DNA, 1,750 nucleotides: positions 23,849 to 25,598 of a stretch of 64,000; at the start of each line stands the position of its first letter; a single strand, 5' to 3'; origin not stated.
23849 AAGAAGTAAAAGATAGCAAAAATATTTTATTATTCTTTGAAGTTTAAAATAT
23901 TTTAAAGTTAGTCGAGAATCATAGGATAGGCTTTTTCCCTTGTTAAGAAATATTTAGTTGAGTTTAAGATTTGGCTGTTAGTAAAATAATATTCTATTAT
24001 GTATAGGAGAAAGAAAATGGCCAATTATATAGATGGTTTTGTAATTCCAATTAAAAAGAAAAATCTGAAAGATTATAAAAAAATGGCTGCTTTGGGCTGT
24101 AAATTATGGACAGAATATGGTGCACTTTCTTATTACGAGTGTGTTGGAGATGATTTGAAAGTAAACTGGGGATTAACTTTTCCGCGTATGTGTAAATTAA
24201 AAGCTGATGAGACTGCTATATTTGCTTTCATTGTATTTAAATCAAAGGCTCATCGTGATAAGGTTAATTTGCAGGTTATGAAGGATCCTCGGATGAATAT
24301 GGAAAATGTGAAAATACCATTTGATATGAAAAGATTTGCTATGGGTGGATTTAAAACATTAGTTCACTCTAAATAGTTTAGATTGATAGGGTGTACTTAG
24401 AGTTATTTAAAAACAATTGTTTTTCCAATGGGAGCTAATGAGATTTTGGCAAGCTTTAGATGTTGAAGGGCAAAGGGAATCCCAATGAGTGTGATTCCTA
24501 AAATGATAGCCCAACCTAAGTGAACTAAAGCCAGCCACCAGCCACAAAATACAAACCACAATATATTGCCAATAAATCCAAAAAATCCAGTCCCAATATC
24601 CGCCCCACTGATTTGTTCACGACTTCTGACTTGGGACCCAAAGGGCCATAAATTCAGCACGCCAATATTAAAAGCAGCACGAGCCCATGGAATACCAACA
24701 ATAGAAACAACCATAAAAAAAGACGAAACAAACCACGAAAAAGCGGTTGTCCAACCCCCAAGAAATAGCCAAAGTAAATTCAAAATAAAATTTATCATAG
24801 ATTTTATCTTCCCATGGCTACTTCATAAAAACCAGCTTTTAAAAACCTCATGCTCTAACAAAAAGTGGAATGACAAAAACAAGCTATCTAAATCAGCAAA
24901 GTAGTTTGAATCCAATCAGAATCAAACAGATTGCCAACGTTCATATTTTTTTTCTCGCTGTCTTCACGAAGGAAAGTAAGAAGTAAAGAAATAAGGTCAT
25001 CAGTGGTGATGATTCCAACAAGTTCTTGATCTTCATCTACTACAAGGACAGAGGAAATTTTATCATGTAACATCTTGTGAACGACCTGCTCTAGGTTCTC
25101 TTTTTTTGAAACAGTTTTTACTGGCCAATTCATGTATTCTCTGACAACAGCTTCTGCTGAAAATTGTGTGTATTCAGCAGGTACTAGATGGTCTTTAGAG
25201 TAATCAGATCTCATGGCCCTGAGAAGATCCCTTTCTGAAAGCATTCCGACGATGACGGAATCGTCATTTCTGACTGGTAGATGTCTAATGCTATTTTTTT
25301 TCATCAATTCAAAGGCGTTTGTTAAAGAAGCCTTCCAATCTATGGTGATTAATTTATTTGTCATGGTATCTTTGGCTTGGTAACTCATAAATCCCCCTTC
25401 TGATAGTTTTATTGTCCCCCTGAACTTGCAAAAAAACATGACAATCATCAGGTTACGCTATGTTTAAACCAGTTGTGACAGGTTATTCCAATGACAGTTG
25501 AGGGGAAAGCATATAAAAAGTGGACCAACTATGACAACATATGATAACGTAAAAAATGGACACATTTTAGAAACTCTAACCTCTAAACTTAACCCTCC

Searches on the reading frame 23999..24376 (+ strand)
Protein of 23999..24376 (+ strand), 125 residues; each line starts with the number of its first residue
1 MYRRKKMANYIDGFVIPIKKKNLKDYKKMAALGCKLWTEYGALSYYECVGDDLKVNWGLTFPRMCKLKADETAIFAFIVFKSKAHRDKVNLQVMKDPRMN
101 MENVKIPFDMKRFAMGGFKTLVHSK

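Call 58: search_protein_families(library=pfam, proteins=[window:23999-24376:+], max_evalue=0.001)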
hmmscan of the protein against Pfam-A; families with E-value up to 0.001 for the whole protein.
window:23999-24376:+ (125 aa): 1 family
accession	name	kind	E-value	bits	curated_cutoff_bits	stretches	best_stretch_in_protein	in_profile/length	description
PF07237.17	DUF1428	-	5.9e-35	120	27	1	9-110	1-102/102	Protein of unknown function (DUF1428)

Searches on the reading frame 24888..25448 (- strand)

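Call 58: search_protein_families(library=pfam, proteins=[window:24888-25448:-], max_evalue=0.001)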
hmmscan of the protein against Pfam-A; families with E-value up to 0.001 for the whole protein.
window:24888-25448:- (186 aa): 1 family
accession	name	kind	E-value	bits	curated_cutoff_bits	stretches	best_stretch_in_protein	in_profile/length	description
PF00571.33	CBS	-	2e-26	92.5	24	2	102-156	1-55/57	CBS domain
